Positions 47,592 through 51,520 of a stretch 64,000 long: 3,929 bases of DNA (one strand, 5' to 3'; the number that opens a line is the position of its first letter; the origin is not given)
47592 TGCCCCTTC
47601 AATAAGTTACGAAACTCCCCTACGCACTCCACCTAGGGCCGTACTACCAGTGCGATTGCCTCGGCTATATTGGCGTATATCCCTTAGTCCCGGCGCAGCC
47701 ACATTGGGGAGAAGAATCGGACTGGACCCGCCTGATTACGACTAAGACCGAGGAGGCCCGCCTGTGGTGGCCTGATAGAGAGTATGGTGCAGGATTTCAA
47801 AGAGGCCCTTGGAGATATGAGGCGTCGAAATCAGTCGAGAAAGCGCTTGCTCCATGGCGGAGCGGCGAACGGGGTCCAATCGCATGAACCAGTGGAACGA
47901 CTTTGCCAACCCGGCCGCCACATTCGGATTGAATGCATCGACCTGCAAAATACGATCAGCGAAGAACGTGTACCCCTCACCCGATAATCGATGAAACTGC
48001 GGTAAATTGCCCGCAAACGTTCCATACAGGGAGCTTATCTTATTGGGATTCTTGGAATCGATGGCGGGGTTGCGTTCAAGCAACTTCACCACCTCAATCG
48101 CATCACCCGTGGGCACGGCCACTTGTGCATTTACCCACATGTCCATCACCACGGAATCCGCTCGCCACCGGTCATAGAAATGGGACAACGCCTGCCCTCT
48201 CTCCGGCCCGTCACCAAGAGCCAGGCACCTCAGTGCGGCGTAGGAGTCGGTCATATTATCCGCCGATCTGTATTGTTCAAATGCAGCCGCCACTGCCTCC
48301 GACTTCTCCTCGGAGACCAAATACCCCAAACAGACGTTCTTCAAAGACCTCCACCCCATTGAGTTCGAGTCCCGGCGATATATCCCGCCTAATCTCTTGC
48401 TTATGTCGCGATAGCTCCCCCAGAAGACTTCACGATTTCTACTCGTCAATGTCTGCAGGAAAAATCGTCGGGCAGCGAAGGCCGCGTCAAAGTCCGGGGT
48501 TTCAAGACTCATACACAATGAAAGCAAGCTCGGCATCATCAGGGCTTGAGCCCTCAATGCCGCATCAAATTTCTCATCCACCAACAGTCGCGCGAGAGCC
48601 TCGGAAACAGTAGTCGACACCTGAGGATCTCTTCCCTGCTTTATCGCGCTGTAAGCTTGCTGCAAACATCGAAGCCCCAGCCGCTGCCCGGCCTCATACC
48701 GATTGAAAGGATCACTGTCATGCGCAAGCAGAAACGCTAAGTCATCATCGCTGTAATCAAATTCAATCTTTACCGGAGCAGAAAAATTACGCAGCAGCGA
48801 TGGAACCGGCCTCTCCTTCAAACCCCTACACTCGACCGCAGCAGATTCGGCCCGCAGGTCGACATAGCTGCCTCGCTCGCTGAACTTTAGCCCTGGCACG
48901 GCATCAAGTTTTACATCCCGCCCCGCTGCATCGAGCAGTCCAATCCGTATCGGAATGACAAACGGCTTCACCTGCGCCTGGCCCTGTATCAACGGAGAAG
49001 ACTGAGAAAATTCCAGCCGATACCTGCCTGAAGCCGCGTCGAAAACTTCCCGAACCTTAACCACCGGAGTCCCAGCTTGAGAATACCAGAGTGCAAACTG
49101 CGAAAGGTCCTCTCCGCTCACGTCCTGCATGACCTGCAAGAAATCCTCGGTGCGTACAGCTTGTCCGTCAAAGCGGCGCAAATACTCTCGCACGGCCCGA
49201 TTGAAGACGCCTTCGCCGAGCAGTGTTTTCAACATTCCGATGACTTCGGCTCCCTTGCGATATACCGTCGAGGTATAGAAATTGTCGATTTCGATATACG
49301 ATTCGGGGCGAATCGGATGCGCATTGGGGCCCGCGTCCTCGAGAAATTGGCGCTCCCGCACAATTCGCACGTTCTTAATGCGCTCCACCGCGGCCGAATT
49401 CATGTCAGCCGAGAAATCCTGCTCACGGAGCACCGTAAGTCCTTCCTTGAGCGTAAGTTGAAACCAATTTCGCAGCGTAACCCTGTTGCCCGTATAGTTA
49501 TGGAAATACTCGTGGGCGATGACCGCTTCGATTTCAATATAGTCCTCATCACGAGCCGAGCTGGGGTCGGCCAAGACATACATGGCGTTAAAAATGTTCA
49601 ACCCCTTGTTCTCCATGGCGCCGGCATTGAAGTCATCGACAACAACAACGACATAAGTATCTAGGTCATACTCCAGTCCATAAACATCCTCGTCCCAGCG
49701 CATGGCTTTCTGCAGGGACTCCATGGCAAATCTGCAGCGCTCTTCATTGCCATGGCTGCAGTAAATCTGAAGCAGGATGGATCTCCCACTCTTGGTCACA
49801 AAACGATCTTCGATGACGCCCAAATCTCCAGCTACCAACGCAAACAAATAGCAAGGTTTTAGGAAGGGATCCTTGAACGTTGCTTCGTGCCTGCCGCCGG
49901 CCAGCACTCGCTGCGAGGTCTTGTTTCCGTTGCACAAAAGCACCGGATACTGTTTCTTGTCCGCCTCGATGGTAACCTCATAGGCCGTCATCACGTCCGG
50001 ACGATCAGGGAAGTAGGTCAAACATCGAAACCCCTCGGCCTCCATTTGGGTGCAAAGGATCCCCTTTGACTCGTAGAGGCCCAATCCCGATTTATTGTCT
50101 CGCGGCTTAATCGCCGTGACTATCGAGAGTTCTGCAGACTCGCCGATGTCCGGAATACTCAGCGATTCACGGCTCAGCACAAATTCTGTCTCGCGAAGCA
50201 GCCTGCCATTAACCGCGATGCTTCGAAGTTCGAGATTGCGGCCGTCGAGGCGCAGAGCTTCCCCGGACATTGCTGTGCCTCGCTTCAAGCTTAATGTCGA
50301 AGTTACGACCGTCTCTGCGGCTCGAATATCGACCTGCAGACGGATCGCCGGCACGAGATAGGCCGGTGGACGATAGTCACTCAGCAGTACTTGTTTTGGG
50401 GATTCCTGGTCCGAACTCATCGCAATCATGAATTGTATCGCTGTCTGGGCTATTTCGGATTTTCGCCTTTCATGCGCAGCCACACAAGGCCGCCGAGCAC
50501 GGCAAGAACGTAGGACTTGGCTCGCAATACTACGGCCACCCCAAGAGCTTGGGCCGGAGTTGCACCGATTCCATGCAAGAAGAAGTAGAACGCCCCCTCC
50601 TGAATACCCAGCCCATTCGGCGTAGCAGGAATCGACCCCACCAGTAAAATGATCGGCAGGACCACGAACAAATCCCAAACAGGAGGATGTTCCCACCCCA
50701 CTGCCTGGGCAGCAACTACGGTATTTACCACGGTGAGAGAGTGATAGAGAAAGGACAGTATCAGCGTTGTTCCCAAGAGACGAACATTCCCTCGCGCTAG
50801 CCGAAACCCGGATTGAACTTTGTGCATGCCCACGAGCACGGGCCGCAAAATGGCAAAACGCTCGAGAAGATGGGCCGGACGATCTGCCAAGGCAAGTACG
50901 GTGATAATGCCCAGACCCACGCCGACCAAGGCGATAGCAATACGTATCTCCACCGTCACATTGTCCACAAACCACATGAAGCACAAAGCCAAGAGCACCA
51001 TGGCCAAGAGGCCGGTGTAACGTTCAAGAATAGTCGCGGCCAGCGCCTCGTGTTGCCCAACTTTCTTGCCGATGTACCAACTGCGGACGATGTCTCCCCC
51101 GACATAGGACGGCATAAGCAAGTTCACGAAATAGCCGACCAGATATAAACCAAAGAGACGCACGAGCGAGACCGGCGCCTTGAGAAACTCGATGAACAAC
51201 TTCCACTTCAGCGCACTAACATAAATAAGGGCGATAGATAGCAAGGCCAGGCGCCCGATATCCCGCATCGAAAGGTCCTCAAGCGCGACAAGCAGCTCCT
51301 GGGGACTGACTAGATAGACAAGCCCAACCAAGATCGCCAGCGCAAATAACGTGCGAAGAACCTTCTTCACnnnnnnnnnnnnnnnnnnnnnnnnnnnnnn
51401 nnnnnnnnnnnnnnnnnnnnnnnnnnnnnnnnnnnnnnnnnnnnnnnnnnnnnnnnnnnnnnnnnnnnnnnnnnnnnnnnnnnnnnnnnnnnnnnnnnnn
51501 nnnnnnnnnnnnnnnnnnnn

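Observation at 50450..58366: Compact glycan-assembly locus (hpt-wzt-wzm-GT4-GT4-GT-C/discoidin-flippase-like) adjacent to giant Thr/Pro-repeat secreted proteins: candidate protein O-glycosylation system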

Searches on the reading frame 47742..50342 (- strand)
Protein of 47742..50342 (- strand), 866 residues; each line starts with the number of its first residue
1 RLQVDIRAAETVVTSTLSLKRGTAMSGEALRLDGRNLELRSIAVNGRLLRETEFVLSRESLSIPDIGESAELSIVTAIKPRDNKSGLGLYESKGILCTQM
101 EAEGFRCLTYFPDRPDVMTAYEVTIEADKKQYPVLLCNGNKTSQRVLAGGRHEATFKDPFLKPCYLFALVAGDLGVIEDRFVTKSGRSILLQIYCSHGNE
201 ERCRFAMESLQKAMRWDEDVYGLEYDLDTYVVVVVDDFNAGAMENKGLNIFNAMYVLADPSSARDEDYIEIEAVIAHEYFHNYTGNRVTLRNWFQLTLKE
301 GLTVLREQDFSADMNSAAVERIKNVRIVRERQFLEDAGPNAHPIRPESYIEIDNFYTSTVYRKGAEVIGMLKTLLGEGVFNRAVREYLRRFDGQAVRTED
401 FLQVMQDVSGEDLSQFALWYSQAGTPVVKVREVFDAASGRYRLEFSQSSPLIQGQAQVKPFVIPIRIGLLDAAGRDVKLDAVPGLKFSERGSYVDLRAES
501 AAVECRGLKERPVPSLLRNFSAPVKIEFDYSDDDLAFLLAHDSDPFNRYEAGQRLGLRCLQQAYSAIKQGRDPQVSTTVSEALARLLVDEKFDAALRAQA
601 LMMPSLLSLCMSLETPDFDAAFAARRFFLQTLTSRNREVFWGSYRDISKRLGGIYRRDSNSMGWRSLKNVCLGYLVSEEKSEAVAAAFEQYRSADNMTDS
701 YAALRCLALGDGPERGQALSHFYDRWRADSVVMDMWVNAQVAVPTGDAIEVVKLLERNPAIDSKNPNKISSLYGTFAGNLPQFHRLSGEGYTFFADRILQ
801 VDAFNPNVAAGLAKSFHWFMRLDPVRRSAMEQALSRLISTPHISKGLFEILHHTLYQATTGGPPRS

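Call 47: search_protein_families(library=pfam, proteins=[window:47742-50342:-], max_evalue=0.001)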
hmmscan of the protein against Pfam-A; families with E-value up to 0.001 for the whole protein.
window:47742-50342:- (866 aa): 4 families
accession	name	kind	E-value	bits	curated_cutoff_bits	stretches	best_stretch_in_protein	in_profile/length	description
PF17432.8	DUF3458_C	-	1.1e-92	311.3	24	1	532-855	1-319/320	Domain of unknown function (DUF3458_C) ARM repeats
PF01433.26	Peptidase_M1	-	1.1e-54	185.8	27.7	1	205-416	1-214/218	Peptidase family M1 domain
PF11940.14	DUF3458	-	2.6e-24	85.9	28.6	1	424-528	1-94/95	Domain of unknown function (DUF3458) Ig-like fold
PF17900.6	Peptidase_M1_N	-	1.4e-09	38.7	25.8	1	88-166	102-186/186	Peptidase M1 N-terminal domain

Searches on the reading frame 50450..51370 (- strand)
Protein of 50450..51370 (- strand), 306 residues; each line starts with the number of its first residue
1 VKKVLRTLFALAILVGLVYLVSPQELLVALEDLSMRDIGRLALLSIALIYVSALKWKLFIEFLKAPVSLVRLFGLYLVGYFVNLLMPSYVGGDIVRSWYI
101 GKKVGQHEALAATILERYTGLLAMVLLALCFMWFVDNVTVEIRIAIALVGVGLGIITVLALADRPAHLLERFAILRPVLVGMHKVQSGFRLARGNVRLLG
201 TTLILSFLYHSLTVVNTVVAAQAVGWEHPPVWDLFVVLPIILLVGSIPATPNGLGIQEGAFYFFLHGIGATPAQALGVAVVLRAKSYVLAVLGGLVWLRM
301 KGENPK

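Call 4: search_protein_families(library=pfam, proteins=[window:50450-51370:-], max_evalue=0.01)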
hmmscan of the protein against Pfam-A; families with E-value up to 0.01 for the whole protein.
window:50450-51370:- (306 aa): 1 family
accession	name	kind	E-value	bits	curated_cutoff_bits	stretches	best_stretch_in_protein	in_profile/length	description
PF03706.18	LPG_synthase_TM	-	1.5e-42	146.5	33.4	1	8-293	2-301/302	Lysylphosphatidylglycerol synthase TM region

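Call 5: search_protein_families(library=ncbifam, proteins=[window:50450-51370:-], max_evalue=0.01)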
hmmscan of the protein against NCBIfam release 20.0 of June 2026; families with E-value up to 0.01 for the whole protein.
window:50450-51370:- (306 aa): 3 families
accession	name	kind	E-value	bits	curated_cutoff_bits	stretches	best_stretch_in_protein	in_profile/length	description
TIGR00374.1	TIGR00374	subfamily_domain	6.4e-21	75.1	43.2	1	11-297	6-309/323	flippase-like domain-containing protein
NF033480.1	bifunc_MprF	equivalog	0.00014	20.3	600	1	8-298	14-294/841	bifunctional lysylphosphatidylglycerol flippase/synthetase MprF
TIGR03476.1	HpnL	subfamily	0.0005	19.5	195.65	1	5-297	7-314/318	putative membrane protein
